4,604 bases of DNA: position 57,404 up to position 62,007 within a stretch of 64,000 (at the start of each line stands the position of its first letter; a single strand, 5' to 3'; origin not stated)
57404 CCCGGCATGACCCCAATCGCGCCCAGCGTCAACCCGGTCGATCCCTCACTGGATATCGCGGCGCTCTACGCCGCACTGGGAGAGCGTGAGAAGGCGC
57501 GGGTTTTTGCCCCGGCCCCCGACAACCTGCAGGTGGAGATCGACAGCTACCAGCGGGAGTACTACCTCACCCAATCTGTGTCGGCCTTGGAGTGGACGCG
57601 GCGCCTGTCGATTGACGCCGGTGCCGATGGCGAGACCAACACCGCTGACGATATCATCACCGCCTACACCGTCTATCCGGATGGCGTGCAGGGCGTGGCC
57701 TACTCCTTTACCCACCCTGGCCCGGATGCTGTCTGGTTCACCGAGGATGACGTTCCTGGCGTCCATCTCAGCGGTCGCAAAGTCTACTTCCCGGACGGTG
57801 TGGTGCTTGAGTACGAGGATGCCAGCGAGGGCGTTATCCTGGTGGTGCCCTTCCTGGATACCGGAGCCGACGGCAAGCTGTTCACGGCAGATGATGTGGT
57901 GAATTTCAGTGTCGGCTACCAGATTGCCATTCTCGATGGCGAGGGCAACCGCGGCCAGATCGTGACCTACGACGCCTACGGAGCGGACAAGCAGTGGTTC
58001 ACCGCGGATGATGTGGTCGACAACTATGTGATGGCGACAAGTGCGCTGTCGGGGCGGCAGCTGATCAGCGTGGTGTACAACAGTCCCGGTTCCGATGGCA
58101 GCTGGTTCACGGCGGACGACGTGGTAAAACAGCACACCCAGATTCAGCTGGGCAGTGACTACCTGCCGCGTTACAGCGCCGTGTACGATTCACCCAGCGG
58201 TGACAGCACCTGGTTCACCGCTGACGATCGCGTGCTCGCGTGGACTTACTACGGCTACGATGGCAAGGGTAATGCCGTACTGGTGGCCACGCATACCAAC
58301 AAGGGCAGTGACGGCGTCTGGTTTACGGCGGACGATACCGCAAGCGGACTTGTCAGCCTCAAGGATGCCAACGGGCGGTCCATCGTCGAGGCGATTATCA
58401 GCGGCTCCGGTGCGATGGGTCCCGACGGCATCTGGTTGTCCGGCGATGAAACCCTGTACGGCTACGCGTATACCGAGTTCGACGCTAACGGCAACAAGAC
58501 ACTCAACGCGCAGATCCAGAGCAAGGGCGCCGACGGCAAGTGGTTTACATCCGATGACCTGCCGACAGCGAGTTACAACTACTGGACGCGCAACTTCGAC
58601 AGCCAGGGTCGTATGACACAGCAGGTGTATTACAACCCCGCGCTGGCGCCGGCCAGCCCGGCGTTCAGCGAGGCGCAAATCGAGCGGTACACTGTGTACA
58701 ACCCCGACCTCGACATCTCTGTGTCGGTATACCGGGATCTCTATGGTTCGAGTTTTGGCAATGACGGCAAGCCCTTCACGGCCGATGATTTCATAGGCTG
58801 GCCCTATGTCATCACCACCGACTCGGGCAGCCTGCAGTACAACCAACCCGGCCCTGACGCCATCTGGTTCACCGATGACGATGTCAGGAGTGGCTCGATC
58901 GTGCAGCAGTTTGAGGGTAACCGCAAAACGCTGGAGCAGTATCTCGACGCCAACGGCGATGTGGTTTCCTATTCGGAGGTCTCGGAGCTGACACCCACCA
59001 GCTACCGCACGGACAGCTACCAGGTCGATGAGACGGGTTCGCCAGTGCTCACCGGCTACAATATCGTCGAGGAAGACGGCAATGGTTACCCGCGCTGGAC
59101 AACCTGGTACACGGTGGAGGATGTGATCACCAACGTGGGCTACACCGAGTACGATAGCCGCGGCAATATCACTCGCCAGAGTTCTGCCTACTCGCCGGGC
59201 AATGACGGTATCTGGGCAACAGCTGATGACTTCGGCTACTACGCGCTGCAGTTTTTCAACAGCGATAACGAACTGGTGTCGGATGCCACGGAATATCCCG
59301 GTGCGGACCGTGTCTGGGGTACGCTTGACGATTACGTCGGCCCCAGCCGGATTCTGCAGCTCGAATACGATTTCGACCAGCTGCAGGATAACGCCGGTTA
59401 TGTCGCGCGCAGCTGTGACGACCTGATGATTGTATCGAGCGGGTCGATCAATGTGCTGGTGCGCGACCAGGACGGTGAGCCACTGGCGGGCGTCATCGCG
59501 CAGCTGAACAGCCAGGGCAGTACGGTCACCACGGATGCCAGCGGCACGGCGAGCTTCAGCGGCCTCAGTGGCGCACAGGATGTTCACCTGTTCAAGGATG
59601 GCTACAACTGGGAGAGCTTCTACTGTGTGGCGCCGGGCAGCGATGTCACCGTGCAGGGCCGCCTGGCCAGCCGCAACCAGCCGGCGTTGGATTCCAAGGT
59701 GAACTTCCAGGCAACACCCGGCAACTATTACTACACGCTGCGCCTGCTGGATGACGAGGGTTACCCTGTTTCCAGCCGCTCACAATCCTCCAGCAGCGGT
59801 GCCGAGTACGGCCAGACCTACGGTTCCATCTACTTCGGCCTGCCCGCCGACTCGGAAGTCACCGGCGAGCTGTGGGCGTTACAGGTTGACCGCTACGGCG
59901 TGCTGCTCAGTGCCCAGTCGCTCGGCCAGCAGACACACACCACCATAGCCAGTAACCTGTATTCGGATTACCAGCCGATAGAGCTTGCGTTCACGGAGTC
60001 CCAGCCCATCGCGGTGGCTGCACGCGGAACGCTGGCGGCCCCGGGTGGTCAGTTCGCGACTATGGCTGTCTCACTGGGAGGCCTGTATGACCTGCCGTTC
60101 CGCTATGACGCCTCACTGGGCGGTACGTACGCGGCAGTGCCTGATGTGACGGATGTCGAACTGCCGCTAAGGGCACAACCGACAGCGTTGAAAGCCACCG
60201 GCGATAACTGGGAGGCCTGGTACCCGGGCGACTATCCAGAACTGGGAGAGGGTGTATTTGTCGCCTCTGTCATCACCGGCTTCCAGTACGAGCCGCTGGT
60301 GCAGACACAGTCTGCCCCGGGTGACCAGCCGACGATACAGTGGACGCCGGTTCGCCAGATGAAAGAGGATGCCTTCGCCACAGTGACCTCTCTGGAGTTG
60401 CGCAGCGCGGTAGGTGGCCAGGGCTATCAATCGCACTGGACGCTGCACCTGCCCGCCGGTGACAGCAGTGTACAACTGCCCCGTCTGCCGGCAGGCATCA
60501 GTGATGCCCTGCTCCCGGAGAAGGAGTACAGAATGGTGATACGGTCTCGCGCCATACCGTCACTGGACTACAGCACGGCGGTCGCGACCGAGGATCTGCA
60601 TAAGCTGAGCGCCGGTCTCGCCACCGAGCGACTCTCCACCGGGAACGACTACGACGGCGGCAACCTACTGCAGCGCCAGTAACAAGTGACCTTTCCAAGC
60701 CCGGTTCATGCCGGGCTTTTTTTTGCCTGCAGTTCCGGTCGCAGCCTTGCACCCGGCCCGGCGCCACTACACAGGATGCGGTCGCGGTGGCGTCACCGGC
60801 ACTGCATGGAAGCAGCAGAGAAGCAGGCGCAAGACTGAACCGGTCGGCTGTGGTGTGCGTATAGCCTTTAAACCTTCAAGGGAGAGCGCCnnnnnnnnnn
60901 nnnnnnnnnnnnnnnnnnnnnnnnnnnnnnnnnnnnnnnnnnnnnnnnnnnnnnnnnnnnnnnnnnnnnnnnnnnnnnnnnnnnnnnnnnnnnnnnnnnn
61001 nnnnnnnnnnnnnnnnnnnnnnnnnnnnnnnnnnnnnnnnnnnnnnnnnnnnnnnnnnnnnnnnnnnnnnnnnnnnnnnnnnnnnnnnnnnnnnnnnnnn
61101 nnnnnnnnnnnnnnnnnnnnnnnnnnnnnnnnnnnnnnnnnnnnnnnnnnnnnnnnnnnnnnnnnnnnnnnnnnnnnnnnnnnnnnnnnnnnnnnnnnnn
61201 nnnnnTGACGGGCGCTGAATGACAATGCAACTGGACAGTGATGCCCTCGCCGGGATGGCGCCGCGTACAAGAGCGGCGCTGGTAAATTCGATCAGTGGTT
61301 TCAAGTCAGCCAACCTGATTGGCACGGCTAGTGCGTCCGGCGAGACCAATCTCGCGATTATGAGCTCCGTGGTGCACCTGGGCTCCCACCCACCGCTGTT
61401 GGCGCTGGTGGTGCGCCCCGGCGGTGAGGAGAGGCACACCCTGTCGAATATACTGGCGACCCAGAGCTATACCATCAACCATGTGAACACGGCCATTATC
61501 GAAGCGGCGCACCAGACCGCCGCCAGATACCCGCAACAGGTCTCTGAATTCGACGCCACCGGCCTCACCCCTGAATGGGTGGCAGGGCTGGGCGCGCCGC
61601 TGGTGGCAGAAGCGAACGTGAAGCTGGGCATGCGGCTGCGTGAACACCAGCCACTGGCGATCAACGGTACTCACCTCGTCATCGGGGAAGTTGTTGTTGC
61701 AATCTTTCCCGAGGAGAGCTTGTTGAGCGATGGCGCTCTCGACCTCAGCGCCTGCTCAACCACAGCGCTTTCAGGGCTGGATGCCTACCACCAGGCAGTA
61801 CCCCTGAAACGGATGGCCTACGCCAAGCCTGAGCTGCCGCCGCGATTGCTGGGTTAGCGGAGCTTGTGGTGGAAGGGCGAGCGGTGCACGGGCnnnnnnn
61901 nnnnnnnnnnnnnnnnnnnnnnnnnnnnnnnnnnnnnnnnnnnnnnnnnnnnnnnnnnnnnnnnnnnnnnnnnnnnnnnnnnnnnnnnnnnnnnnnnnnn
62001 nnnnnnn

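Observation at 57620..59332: Thirteen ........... loops embedded in a YD/RHS-like beta-hairpin array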

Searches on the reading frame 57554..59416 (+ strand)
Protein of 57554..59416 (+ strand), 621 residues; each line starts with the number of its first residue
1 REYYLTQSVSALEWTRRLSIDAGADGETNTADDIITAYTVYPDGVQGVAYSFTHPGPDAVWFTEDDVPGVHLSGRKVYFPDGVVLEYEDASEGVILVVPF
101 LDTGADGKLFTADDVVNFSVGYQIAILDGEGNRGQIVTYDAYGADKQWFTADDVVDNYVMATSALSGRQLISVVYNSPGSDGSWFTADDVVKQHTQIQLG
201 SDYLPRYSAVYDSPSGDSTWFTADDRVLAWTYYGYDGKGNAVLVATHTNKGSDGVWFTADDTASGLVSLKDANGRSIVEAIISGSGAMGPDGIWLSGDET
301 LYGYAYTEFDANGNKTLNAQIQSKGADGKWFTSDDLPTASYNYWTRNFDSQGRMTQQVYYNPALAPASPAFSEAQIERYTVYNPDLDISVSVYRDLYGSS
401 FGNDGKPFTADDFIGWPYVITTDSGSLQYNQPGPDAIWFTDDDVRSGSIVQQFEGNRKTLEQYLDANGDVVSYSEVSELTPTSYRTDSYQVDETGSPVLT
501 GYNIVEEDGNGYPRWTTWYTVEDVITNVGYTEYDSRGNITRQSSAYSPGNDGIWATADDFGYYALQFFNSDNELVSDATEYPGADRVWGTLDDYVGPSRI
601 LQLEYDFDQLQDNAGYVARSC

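Call 19: predict_structure(alignment_id=A1)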
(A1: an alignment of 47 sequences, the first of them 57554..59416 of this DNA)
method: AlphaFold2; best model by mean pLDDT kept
length: 621 residues; sequences in the alignment: 47
mean_pLDDT: 88.1   pTM: 0.64
mean pLDDT of the five models: 88.1, 88.0, 87.9, 87.4, 86.5
residues with pLDDT >= 90: 338; 70-90: 251; 50-70: 24; < 50: 8
segments of 3 or more residues with pLDDT < 50: 617-621
pLDDT, mean of each block of 10 residues (from residue 1): 81 84 80 89 85 88 88 83 57 72 76 73 80 86 85 91 80 92 89 92 92 86 89 91 94 91 94 92 91 91 94 94 91 88 93 95 92 95 92 92 94 94 93 95 94 87 92 93 94 87 93 94 96 92 94 91 92 91 88 85 78 59 38
secondary structure, 60 per line:
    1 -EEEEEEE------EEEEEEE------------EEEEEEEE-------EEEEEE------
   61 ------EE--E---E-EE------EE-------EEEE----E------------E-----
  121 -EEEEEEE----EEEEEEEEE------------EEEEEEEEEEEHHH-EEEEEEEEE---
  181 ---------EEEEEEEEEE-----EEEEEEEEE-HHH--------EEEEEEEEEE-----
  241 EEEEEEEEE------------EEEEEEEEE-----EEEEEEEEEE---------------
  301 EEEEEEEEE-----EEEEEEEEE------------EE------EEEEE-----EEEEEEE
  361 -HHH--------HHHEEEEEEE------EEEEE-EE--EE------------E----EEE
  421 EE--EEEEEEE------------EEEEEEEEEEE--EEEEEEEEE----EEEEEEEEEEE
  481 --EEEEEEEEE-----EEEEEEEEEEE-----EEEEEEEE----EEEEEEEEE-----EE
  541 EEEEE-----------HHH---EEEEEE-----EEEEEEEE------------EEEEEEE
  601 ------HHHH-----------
elements in order: E2-8 E15-21 E34-41 E49-54 E94-97 E122-128 E133-141 E154-164 E169-177 E190-199 E205-213 E226-235 E241-249 E262-270 E276-285 E301-309 E315-323 E344-348 E354-360 E376-382 E389-393 E418-422 E425-431 E444-454 E457-465 E470-480 E483-491 E497-507 E513-520 E525-533 E539-545 E563-568 E574-581 E594-600 H607-610

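Call 21: fold_search(model_id=the predicted structure, library=pdb)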
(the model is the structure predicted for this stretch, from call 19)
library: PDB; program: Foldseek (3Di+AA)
matches with E <= 10: 1189; with E <= 0.001: 52
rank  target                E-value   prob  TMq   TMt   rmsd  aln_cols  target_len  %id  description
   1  8qjb_A                6.1e-13  1.00  0.16  0.11  34.4       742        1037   10  T6SS-linked Rhs repeat protein - Salmonella bongori Rhs-core domain extended N-terminus (released 2024-09-25)
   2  8qja_C                6.7e-13  1.00  0.11  0.07  33.9       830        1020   10  T6SS-linked Rhs repeat protein - Advenella mimigardefordensis VgrG-Rhs core (released 2024-09-25)
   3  7q97_A                1.0e-12  1.00  0.10  0.07  33.5       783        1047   10  Structure of the bacterial type VI secretion system effector RhsA. (released 2021-12-22)
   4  7pq5                  1.8e-12  1.00  0.12  0.08  36.4       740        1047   11  Photorhabdus laumondii T6SS-associated Rhs protein carrying the Tre23 toxin domain (released 2021-12-01)
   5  8uy4_A                1.9e-12  1.00  0.10  0.06  33.3       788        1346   10  Acinetobacter baumannii Tse15 Rhs effector (released 2024-10-09)
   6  8qja_A                5.5e-12  1.00  0.11  0.07  33.4       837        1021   11  T6SS-linked Rhs repeat protein - Advenella mimigardefordensis VgrG-Rhs core (released 2024-09-25)
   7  8qja_B                8.6e-12  1.00  0.10  0.07  32.7       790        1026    9  T6SS-linked Rhs repeat protein - Advenella mimigardefordensis VgrG-Rhs core (released 2024-09-25)
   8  8uxt                  2.1e-11  1.00  0.10  0.06  36.8       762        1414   10  Acinetobacter baumannii Tse15 Rhs effector, toxin cleavage mutant (D1369N, D1391N) (released 2024-10-09)
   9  9ifo_A                1.3e-10  1.00  0.15  0.09  30.4       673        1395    9  Structure of Teneurin-Like Protein (TLP) (released 2026-03-11)
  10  8h8b                  1.7e-10  0.99  0.10  0.07  36.2       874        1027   10  Type VI secretion system effector RhsP in its pre-autoproteolysis and monomeric form (released 2023-01-18)
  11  8cp6_B                3.3e-10  1.00  0.11  0.07  32.0       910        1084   10  Type six secretion system exported effector 5 (Tse5) (released 2023-12-06)
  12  9g2h_A                2.2e-08  0.99  0.11  0.07  33.8       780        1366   10  Mouse Teneurin2 dimer variant A1B0 (released 2026-01-21)
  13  4o9x                  2.6e-08  1.00  0.13  0.06  34.1       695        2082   10  Crystal Structure of TcdB2-TccC3 (released 2014-02-26)
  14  6sup                  8.3e-08  1.00  0.13  0.06  34.5       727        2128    9  Crystal Structure of TcdB2-TccC3-Cdc42 (released 2019-12-04)
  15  4igl_C                9.2e-08  1.00  0.16  0.08  27.6      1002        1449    9  Structure of the RHS-repeat containing BC component of the secreted ABC toxin complex from Yersinia entomophaga (released 2013-08-07)
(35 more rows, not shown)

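Call 68: search_solved_structures(query=A1, max_evalue=1)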
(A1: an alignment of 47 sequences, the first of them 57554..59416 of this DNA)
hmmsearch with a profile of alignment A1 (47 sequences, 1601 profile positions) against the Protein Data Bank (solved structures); distinct sequences matched with E-value up to 1: 4.
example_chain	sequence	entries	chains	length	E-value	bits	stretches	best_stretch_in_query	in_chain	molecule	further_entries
9i0e_A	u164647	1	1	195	9.3e-08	33.3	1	56-196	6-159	Lipoprotein cytochrome c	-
9i0d_A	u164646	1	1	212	4e-07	31.2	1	38-191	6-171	Lipoprotein cytochrome c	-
29jd_A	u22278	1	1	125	0.26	12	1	937-970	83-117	Type II secretion system core protein G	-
9gsd_B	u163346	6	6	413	0.51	11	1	316-381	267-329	Neuroplastin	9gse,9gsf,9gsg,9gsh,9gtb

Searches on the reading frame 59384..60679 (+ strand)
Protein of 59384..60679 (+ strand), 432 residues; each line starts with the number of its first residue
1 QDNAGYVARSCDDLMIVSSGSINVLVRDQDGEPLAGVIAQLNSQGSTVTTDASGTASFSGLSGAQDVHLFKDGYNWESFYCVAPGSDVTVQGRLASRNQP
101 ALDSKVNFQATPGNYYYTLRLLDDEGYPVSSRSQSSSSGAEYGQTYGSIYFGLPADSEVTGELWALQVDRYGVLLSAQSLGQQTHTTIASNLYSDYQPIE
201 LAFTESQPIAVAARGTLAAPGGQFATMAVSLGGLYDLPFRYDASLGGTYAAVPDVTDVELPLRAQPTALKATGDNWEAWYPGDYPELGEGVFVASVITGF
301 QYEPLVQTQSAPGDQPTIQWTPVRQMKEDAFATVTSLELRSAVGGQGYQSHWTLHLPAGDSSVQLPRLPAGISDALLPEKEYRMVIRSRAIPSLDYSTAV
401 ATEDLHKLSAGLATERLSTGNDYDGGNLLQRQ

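Call 40: predict_structure(alignment_id=A3)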
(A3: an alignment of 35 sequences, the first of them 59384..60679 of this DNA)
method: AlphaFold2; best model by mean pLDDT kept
length: 432 residues; sequences in the alignment: 35
mean_pLDDT: 93.2   pTM: 0.88
mean pLDDT of the five models: 93.2, 92.4, 91.6, 90.4, 89.5
residues with pLDDT >= 90: 362; 70-90: 65; 50-70: 2; < 50: 3
segments of 3 or more residues with pLDDT < 50: 1-3
pLDDT, mean of each block of 10 residues (from residue 1): 74 86 97 97 96 98 96 97 95 93 95 92 94 78 91 96 96 96 97 93 95 96 94 95 95 96 96 96 96 97 92 89 91 96 84 97 94 91 96 95 93 96 87 83
secondary structure, 60 per line:
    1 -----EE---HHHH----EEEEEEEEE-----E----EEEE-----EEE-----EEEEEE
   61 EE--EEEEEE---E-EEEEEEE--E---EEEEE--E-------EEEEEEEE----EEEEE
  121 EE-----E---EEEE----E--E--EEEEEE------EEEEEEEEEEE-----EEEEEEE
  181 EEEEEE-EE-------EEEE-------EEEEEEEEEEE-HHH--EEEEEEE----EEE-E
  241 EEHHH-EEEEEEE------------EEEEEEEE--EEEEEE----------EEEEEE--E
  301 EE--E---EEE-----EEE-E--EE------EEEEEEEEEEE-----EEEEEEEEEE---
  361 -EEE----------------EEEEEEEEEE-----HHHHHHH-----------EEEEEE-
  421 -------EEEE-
elements in order: H11-14 E19-27 E38-41 E47-49 E55-62 E65-70 E76-82 E89-93 E104-111 E116-122 E132-135 E146-151 E158-168 E174-186 E197-200 E208-218 E225-231 E236-238 E240-242 E247-253 E266-273 E276-281 E292-297 E300-302 E309-311 E317-319 E332-342 E348-357 E362-364 E381-390 H396-402 E414-419 E428-431

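Call 44: fold_search(model_id=the predicted structure, library=pdb)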
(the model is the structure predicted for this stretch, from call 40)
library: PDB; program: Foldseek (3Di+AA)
matches with E <= 10: 1061; with E <= 0.001: 19
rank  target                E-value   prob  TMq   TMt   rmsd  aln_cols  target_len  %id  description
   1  3kpt_B                5.7e-06  0.99  0.15  0.18  26.5       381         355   10  Crystal structure of BcpA, the major pilin subunit of Bacillus cereus (released 2009-11-24)
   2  6fwv_A                6.3e-06  1.00  0.16  0.14  25.2       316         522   10  The Bacillus anthracis TIE protein (released 2018-08-08)
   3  3rkp_A                6.6e-06  0.99  0.15  0.17  26.9       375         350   10  Crystal structure of BcpA*(D312A), the major pilin subunit of Bacillus cereus (released 2012-05-30)
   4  6fwv_B                8.6e-06  1.00  0.16  0.14  24.9       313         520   10  The Bacillus anthracis TIE protein (released 2018-08-08)
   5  3kpt_A                4.4e-05  0.97  0.15  0.18  26.8       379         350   11  Crystal structure of BcpA, the major pilin subunit of Bacillus cereus (released 2009-11-24)
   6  6tav_C                1.4e-04  0.51  0.14  0.06  34.7       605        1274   10  Crystal structure of endopeptidase-induced alpha2-macroglobulin (released 2021-05-12)
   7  9h68_D                2.0e-04  1.00  0.15  0.16   5.1       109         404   16  Crystal Structure of the spore gernation lytic transglycosylase SleC from Clostridioides difficile in its zymogenic fo (released 2025-02-12)
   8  9h68_B                2.1e-04  1.00  0.15  0.16   5.1       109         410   16  Crystal Structure of the spore gernation lytic transglycosylase SleC from Clostridioides difficile in its zymogenic fo (released 2025-02-12)
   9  4y61_A                2.5e-04  0.47  0.14  0.15  43.9       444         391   10  Crystal structure of the complex between Slitrk2 LRR1 and PTP delta Ig1-Fn1 (released 2015-06-03)
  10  5hts_E                2.9e-04  0.99  0.14  0.23  13.8       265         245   10  Crystal structure of shaft pilin spaA from Lactobacillus rhamnosus GG - D295N mutant (released 2016-07-20)
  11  4yfd_A                4.0e-04  0.38  0.14  0.12  36.2       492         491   10  Crystal structure PTP delta Ig1-Fn2 in complex with IL-1RAcP (released 2015-05-06)
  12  9h68_A                4.9e-04  1.00  0.17  0.17   4.4       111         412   15  Crystal Structure of the spore gernation lytic transglycosylase SleC from Clostridioides difficile in its zymogenic fo (released 2025-02-12)
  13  5xwt_A                5.2e-04  0.38  0.14  0.15  41.4       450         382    9  Crystal structure of PTPdelta Ig1-Fn1 in complex with SALM5 LRR-Ig (released 2018-06-06)
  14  7vcr_A                5.2e-04  0.18  0.11  0.10  44.6       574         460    8  Crystal Structure of PitA fragment from pilus islet-2 of Streptococcus oralis (released 2022-06-01)
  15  9h68_C                6.0e-04  1.00  0.15  0.16   5.1       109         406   16  Crystal Structure of the spore gernation lytic transglycosylase SleC from Clostridioides difficile in its zymogenic fo (released 2025-02-12)
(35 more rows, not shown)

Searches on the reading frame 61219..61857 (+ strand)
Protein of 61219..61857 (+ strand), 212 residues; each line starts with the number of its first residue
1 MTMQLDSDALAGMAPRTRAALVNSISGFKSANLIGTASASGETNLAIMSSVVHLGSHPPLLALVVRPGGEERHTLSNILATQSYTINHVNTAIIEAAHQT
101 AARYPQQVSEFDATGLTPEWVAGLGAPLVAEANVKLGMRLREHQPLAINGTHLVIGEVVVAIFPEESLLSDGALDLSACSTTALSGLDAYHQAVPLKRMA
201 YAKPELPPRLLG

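Call 58: search_protein_families(library=pfam, proteins=[window:61219-61857:+], max_evalue=0.01)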
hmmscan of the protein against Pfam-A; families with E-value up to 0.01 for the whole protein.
window:61219-61857:+ (212 aa): 1 family
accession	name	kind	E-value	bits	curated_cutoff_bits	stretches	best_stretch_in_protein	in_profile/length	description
PF01613.24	Flavin_Reduct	-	6.2e-19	69.1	27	1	28-166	4-136/153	Flavin reductase like domain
